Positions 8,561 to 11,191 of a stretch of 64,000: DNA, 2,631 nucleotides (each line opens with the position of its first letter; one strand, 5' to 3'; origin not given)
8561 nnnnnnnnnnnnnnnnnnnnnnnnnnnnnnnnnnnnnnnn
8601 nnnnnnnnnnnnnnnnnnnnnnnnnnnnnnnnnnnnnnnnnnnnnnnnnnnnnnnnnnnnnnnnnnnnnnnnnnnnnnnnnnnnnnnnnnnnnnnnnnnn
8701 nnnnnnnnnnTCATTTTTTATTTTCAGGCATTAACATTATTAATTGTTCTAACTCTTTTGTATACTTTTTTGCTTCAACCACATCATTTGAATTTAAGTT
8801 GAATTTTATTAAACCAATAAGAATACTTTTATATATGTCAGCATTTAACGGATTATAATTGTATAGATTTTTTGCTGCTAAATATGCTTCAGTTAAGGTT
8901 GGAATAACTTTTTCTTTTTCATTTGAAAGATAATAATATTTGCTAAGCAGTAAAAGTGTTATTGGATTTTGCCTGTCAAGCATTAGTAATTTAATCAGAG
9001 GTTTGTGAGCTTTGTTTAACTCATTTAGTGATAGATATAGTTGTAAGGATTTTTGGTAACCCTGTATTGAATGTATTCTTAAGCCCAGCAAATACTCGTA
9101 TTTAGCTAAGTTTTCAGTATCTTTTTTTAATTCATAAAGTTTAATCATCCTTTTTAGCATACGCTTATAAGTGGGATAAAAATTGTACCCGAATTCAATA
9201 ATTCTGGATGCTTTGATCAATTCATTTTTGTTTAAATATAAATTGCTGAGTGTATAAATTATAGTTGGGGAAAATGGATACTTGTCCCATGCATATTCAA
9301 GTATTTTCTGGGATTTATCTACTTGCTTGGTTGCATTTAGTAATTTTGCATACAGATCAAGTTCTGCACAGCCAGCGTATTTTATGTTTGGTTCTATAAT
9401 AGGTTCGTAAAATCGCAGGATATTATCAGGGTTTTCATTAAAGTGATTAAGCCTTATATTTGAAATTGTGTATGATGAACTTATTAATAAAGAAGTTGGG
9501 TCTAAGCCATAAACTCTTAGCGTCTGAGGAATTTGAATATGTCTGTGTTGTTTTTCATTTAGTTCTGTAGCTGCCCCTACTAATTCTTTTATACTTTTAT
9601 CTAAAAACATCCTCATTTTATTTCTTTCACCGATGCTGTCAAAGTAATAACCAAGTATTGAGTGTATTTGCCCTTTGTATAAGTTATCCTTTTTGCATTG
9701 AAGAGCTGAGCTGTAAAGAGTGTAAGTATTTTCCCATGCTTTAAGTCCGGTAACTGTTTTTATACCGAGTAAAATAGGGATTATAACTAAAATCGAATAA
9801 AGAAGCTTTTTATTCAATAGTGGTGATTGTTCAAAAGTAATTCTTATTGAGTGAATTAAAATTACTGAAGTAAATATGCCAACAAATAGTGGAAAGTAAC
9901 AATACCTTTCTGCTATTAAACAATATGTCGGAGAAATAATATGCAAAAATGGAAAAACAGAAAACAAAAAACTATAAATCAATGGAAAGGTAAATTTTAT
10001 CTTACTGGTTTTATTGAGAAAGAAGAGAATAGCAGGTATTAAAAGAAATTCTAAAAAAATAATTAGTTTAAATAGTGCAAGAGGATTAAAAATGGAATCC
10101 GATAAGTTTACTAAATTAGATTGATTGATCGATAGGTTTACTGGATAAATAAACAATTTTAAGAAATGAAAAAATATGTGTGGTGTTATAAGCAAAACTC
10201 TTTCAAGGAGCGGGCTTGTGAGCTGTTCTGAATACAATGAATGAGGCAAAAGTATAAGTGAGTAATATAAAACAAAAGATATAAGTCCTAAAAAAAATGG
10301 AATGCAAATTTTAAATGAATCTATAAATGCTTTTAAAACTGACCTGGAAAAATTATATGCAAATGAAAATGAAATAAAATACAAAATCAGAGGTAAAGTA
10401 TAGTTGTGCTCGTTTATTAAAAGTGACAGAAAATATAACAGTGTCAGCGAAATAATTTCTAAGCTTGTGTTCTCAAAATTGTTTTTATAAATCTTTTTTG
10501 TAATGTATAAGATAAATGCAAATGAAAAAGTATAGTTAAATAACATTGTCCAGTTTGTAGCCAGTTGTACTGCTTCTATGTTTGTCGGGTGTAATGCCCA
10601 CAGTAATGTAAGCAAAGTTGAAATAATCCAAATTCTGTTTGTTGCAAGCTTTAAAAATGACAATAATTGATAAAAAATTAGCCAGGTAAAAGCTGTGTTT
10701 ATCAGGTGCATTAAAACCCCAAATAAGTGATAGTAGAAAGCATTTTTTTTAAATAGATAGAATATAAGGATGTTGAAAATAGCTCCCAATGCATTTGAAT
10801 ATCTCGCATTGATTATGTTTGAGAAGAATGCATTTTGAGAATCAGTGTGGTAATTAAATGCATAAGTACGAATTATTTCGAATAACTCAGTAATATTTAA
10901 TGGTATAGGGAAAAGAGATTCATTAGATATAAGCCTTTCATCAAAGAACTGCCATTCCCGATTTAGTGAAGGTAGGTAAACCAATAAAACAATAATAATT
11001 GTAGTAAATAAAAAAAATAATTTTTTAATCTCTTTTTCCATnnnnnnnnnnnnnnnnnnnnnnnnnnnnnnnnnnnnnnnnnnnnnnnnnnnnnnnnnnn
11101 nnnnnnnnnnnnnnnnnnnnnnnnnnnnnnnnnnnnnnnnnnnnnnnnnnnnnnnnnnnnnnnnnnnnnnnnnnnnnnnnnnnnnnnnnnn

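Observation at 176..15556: Seven consecutive paralogous TMTC/PMT-like genes arranged as nested tandem duplications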

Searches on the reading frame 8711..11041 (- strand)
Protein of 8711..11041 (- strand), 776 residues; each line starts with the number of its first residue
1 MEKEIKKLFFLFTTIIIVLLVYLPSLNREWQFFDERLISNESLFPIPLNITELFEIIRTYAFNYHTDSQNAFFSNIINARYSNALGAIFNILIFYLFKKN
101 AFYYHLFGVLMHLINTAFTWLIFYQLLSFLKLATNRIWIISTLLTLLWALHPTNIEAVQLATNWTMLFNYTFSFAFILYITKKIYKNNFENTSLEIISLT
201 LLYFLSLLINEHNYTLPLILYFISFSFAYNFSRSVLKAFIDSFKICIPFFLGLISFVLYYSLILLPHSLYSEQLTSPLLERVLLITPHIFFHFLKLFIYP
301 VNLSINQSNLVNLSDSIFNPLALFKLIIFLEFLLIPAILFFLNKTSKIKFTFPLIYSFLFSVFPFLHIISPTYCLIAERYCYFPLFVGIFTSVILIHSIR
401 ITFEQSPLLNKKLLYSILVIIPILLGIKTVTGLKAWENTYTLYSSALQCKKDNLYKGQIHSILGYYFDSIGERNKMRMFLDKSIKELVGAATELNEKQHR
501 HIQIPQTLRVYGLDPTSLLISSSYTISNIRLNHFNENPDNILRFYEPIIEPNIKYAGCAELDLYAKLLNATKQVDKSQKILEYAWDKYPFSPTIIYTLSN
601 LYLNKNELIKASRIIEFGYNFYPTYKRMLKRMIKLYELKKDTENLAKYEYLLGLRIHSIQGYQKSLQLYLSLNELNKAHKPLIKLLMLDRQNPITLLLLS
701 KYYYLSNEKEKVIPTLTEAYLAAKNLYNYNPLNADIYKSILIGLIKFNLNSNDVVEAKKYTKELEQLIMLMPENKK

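Call 5: search_protein_families(library=pfam, proteins=[window:8711-11041:-], max_evalue=1)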
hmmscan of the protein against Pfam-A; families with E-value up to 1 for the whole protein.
window:8711-11041:- (776 aa): 1 family
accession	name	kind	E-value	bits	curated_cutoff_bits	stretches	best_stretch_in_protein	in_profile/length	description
PF14559.12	TPR_19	-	0.002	18.8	25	1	572-615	5-48/68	Tetratricopeptide repeat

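Call 6: search_protein_families(library=ncbifam, proteins=[window:8711-11041:-], max_evalue=1)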
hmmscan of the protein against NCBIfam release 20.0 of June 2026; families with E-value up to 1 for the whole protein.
window:8711-11041:- (776 aa): 2 families
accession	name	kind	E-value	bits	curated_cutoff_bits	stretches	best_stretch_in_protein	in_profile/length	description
TIGR02917.1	PEP_TPR_lipo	equivalog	0.00021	19.3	312.2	1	571-737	444-611/899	XrtA/PEP-CTERM system TPR-repeat protein PrsT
TIGR02521.1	type_IV_pilW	equivalog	0.00052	19.6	154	1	571-653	148-230/234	type IV pilus biogenesis/stability protein PilW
